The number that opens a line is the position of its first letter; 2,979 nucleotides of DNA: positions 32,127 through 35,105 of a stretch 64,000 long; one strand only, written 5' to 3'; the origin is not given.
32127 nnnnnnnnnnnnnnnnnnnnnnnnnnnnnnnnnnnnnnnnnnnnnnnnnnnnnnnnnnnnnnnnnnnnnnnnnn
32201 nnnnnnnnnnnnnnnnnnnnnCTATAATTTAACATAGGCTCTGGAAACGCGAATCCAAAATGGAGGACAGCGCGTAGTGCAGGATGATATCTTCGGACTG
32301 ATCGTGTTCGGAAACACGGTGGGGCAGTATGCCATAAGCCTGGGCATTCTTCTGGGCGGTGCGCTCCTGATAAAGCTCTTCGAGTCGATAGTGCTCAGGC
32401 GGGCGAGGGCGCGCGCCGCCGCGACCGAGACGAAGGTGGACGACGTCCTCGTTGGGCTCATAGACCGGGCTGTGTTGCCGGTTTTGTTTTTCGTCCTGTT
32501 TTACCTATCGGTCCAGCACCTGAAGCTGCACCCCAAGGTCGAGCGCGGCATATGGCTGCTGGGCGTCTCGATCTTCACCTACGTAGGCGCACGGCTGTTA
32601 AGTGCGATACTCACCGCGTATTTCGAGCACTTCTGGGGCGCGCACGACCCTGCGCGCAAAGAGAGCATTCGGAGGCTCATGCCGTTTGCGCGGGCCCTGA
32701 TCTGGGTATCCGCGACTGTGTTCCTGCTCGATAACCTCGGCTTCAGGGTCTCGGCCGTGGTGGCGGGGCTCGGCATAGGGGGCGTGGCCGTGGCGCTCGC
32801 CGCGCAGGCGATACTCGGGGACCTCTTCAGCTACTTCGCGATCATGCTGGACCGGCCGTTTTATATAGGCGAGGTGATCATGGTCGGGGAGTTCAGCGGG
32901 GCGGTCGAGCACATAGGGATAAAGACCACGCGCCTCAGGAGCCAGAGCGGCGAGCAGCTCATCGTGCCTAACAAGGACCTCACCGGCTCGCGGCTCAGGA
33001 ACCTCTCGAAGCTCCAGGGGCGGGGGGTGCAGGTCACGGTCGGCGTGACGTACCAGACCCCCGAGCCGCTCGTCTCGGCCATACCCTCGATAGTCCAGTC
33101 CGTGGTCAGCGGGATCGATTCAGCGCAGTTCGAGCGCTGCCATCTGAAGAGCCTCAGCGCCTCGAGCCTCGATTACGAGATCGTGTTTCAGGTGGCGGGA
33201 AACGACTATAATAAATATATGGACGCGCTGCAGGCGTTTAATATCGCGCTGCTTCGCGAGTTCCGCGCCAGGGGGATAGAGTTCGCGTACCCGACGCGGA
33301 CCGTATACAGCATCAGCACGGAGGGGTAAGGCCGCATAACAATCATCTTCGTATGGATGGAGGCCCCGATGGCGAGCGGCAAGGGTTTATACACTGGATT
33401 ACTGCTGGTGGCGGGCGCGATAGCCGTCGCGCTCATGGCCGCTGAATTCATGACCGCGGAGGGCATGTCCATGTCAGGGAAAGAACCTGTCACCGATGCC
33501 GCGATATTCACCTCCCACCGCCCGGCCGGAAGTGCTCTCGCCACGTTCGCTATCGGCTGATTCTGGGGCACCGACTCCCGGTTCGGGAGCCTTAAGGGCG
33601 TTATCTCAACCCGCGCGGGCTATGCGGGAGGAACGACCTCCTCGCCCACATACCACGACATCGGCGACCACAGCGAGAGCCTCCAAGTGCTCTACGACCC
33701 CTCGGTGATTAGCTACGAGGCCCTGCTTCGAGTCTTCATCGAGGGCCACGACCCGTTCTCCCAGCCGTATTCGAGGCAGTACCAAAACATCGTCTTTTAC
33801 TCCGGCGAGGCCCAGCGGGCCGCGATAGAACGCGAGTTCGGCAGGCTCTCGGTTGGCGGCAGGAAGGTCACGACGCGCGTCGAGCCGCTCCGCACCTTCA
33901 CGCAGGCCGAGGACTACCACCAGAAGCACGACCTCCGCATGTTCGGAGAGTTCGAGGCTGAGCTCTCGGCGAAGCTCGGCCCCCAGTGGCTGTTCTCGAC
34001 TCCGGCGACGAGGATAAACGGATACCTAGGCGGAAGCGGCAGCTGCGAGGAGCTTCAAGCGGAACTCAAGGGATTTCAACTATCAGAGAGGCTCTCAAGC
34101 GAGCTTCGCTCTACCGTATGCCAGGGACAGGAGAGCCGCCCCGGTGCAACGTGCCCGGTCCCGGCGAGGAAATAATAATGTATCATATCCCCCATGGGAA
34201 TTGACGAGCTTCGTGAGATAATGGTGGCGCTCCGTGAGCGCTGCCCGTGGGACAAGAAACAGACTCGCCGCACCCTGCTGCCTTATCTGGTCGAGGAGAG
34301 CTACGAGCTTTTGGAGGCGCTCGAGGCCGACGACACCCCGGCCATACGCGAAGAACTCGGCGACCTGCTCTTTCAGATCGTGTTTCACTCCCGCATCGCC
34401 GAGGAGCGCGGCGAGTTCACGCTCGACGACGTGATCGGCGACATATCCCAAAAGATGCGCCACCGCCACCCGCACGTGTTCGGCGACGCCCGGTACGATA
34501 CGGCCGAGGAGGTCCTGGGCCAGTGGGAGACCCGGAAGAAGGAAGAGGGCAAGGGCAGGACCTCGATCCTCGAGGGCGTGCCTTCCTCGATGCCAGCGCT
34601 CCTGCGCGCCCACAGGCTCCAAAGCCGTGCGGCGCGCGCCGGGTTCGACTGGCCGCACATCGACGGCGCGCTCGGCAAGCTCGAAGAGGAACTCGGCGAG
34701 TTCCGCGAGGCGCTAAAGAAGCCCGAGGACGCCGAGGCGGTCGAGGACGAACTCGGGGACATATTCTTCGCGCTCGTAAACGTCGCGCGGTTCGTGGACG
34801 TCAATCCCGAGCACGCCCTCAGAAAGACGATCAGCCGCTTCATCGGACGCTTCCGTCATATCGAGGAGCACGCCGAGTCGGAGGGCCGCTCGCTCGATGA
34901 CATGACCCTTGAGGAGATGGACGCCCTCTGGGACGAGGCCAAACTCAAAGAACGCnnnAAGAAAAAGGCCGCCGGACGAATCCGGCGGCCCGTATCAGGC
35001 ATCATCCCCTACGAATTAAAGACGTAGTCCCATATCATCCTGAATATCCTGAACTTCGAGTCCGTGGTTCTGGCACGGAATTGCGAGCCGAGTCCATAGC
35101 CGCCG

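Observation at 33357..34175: MsrA with in-frame UGA at the catalytic cysteine position: probable selenocysteine enzyme with a membrane anchor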

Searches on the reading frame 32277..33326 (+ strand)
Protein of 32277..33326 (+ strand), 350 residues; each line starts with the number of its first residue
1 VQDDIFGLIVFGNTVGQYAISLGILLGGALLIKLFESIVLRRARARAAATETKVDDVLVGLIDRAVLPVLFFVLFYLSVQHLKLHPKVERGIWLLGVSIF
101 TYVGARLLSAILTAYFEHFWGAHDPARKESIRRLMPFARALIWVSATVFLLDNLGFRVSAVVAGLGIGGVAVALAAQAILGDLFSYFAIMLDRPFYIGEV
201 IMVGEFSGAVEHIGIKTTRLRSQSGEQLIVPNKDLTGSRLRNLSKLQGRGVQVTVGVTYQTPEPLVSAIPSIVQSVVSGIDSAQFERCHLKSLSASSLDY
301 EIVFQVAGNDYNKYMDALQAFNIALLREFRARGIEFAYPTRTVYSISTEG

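Call 52: search_protein_families(library=ncbifam, proteins=[window:32277-33326:+], max_evalue=0.001)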
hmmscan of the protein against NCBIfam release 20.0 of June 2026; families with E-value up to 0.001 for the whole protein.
window:32277-33326:+ (350 aa): 6 families
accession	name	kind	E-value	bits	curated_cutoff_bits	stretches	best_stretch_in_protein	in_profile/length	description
NF047602.1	MscsSHelicob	equivalog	2.4e-21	76.3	400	1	141-307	56-222/260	small-conductance mechanosensitive channel MscS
NF007662.0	PRK10334.1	subfamily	4.5e-19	68.8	321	1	148-343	83-275/286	small-conductance mechanosensitive channel MscS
NF047601.1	MscSThanab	equivalog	5.6e-17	62.1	500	1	98-261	28-192/280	small-conductance mechanosensitive channel MscS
NF008438.0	PRK11281.1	equivalog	2.8e-13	48.6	991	1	160-340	911-1083/1113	mechanosensitive channel MscK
NF008542.0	PRK11465.1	equivalog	6.9e-09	34.5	596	1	124-236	502-615/741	mechanosensitive channel protein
NF008180.0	PRK10929.1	equivalog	2.4e-05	22.3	809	1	161-242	905-983/1109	miniconductance mechanosensitive channel MscM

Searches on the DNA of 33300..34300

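Call 10: search_rna_families(source=window, start=33300, end=34300, threshold=evalue, max_evalue=10)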
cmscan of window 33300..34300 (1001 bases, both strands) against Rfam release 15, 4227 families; matches with E-value up to 10: 1.
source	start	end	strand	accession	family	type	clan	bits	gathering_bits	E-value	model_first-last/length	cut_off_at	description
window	34159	34200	+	RF00099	SNORD22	Gene; snRNA; snoRNA; CD-box;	-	17.5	50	1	1-126/126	no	Small nucleolar RNA SNORD22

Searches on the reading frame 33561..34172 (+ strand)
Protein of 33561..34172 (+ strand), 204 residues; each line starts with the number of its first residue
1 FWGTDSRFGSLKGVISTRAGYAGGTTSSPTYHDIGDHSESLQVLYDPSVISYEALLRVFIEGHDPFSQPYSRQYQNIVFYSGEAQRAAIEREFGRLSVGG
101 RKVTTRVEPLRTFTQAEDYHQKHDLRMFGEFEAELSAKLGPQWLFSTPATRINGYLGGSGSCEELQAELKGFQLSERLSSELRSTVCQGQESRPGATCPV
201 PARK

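Call 55: predict_structure(alignment_id=A3)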
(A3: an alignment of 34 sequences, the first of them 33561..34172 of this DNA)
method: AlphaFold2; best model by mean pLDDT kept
length: 204 residues; sequences in the alignment: 34
mean_pLDDT: 89.0   pTM: 0.84
mean pLDDT of the five models: 89.0, 87.9, 87.7, 87.5, 84.1
residues with pLDDT >= 90: 146; 70-90: 41; 50-70: 6; < 50: 11
segments of 3 or more residues with pLDDT < 50: 194-204
pLDDT, mean of each block of 10 residues (from residue 1): 88 95 90 89 95 94 88 87 96 92 92 89 94 97 96 95 95 97 87 46 37
secondary structure, 60 per line:
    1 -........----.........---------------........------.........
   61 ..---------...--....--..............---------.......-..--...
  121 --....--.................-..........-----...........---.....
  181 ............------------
elements in order: H2-9 E14-22 E38-45 H52-62 E77-80 H83-96 E106-109 H123-126 H129-145 H147-156 H162-172 H176-192

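Call 58: fold_search(model_id=the predicted structure, library=pdb)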
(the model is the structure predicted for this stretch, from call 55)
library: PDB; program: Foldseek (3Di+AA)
matches with E <= 10: 147; with E <= 0.001: 40
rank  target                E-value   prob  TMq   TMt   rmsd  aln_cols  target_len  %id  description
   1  4lwk_A                1.0e-16  1.00  0.83  0.82   2.3       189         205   40  Crystal structure of methionine sulfoxide reductase U16S from clostridium oremlandii (released 2014-06-11)
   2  4u66_A                1.0e-16  1.00  0.82  0.82   2.4       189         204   40  Induced Dimer Structure of Methionine Sulfoxide Reductase U16C from Clostridium Oremlandii (released 2015-07-15)
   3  4u66_C                3.3e-16  1.00  0.82  0.82   2.4       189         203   40  Induced Dimer Structure of Methionine Sulfoxide Reductase U16C from Clostridium Oremlandii (released 2015-07-15)
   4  4lwj                  3.5e-16  1.00  0.82  0.82   2.3       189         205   40  Crystal structure of methionine sulfoxide reductase U16C from clostridium oremlandii (released 2014-06-11)
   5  4lwm                  4.5e-16  1.00  0.82  0.82   2.3       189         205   39  Crystal structure of methionine sulfoxide reductase U16C/E55D from clostridium oremlandii with methionie sulfoxide (released 2014-06-11)
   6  4lwl                  6.0e-16  1.00  0.82  0.82   2.3       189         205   39  Crystal structure of methionine sulfoxide reductase U16C/E55A from clostridium oremlandii (released 2014-06-11)
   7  7c13_A                1.2e-15  1.00  0.83  0.83   2.3       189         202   40  beta1 domain-swapped structure of monothiol cGrx1(C16S) (released 2020-11-18)
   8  4w8c_B                2.4e-11  1.00  0.54  0.79   2.6       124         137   45  Crystal structure of the helical domain deleted form MsrA from Clostridium oremlandii (released 2015-07-15)
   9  4w8c_A                7.8e-10  1.00  0.53  0.78   2.9       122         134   45  Crystal structure of the helical domain deleted form MsrA from Clostridium oremlandii (released 2015-07-15)
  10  3e0m_A                1.7e-08  1.00  0.55  0.37  13.0       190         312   29  Crystal structure of fusion protein of MsrA and MsrB (released 2009-06-16)
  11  4gwb                  3.3e-08  1.00  0.58  0.72   7.5       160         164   30  Crystal structure of putative Peptide methionine sulfoxide reductase from Sinorhizobium meliloti 1021 (released 2012-09-19)
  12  6agv                  9.3e-08  1.00  0.56  0.60   3.0       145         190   34  Crystal structure of apo mouse MsrA (released 2019-08-28)
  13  1ff3_B                1.1e-07  1.00  0.57  0.59   2.5       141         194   38  STRUCTURE OF THE PEPTIDE METHIONINE SULFOXIDE REDUCTASE FROM ESCHERICHIA COLI (released 2000-12-06)
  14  2j89                  1.2e-07  1.00  0.57  0.63   2.2       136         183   32  Functional and structural aspects of poplar cytosolic and plastidial type A methionine sulfoxide reductases (released 2006-11-23)
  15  7ot4_B                1.3e-07  1.00  0.57  0.57   2.3       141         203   38  Crystal structure of MsrA variant C198C206 from Escherichia coli, oxidized (released 2022-06-22)
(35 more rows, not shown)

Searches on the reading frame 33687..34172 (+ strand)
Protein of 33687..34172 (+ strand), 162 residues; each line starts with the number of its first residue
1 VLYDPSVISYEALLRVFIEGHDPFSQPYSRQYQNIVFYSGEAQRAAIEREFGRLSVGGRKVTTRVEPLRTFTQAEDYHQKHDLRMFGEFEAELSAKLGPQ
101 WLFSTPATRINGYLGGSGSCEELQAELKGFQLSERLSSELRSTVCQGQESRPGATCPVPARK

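Call 12: find_related_loci(query=window:33687-34172:+, collection=genome_contigs, flank=10000)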
Query seq(162 aa) (162 aa) in genome_contigs; peptide patterns used: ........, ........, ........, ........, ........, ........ (x = any residue, [..] = any of these).
145 stretches matched a pattern; 75 encode a relative of the query (tblastn E <= 1e-3); 75 distinct loci.
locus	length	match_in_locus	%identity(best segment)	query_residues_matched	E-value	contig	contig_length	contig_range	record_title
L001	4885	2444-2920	47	1-159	2e-36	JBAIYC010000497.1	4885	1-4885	MAG: Nitrospirota bacterium isolate bin_6 c_000026071228, whole genome shotgun sequence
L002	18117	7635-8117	40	1-158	2e-29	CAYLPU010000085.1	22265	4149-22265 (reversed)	MAG TPA_asm: uncultured Anaerolineales bacterium isolate binchicken_co243_290 genome assembly, contig: NODE_1743_length_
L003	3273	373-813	46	1-144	3e-29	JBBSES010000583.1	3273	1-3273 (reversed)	MAG: Gemmatales bacterium isolate LS1_sbin.56 LS1_sbin.56_K_49052_L_3273_cov_19.0000, whole genome shotgun sequence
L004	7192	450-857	43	1-133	2e-26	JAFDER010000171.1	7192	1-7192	MAG: Deltaproteobacteria bacterium isolate Meg19_46_Bin_197 Meg19_46_Bin_197_scaffold_23296, whole genome shotgun sequen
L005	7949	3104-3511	43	1-134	9e-27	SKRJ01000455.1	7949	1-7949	MAG: Anaerolineae bacterium isolate CSSed162cmA_480 CSSed16-2cmA-38823, whole genome shotgun sequence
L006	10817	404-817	41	1-135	1e-26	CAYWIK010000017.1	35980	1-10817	MAG TPA_asm: uncultured Spirochaetales bacterium isolate binchicken_co8_185 genome assembly, contig: NODE_1345_length_35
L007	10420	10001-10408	41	1-133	2e-26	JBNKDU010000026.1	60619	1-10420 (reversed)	MAG: Desulfobacteraceae bacterium isolate F1.bin.3.orig k141_1406203, whole genome shotgun sequence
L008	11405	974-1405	40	1-141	3e-26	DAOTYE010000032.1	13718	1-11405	MAG TPA_asm: Dehalococcoidales bacterium isolate H23_307 k115_521036, whole genome shotgun sequence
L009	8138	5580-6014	41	3-144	5e-26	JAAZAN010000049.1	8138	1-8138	MAG: Chloroflexota bacterium isolate AS06rmzACSIP_429 69867_AS06, whole genome shotgun sequence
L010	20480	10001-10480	39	3-159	4e-25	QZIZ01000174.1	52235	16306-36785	MAG: Deltaproteobacteria bacterium isolate SURF_52 Ga0104751_1000851, whole genome shotgun sequence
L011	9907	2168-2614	39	1-146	1e-24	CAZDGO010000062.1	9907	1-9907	MAG TPA_asm: uncultured Gaiellales bacterium isolate SRP136066_co1_96 genome assembly, contig: NODE_9372_length_9907_cov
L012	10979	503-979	40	1-160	1e-24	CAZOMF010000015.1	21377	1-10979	MAG TPA_asm: uncultured Dehalococcoidaceae bacterium isolate binchicken_co129_661 genome assembly, contig: NODE_6971_len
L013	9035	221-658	40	1-143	2e-24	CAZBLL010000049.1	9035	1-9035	MAG TPA_asm: uncultured Synergistaceae bacterium isolate binchicken_co77_91 genome assembly, contig: NODE_8686_length_90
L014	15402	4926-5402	37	1-160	5e-24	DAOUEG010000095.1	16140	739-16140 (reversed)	MAG TPA_asm: Dehalococcoidales bacterium isolate N5_247 k139_481893, whole genome shotgun sequence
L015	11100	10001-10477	37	1-162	5e-24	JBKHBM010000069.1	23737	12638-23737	MAG: Desulfatibacillaceae bacterium isolate D1M01_5 NODE_2931_length_23737_cov_11.180432, whole genome shotgun sequence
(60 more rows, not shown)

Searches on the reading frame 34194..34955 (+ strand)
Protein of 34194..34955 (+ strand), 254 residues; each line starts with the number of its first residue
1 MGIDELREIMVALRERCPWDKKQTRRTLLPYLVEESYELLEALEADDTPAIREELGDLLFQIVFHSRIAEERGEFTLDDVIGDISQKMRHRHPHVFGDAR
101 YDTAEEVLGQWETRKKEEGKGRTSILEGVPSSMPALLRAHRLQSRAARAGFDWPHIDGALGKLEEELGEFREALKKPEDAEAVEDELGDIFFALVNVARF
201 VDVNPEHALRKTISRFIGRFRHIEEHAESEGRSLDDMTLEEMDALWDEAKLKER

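Call 52: search_protein_families(library=ncbifam, proteins=[window:34194-34955:+], max_evalue=0.001)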
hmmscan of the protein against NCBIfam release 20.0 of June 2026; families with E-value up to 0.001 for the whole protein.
window:34194-34955:+ (254 aa): 10 families
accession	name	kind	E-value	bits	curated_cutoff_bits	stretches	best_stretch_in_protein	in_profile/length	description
NF052436.1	YabN_Meth_PPase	exception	8.6e-97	325.1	525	1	3-250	231-485/486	bifunctional methyltransferase/pyrophosphohydrolase YabN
NF007113.1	PRK09562.1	equivalog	4.7e-96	321.3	208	1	3-250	2-249/251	nucleoside triphosphate pyrophosphohydrolase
TIGR00444.1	mazG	subfamily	3.3e-89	298.8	148.3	1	12-250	4-248/248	MazG family protein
NF008988.0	PRK12334.1-4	equivalog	4.2e-50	170.5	501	1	6-226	136-331/335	nucleoside triphosphate pyrophosphohydrolase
NF008986.0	PRK12333.1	equivalog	7.6e-48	163.2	292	1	4-215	2-194/204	nucleoside triphosphate pyrophosphohydrolase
NF008989.0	PRK12334.2-1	equivalog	8.2e-47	159.8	494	1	16-229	130-326/328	nucleoside triphosphate pyrophosphohydrolase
NF008991.0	PRK12334.2-3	equivalog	1.5e-46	159.8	696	2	16-151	151-287/454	nucleoside triphosphate pyrophosphohydrolase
NF008990.0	PRK12334.2-2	equivalog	1.1e-39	137.1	884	1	16-151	159-295/436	nucleoside triphosphate pyrophosphohydrolase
NF008987.0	PRK12334.1-1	equivalog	1.8e-35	122.6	375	1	9-153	93-238/326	nucleoside triphosphate pyrophosphohydrolase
TIGR03188.1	histidine_hisI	equivalog_domain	3.1e-07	30.5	42.7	0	29-63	33-67/84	phosphoribosyl-ATP diphosphatase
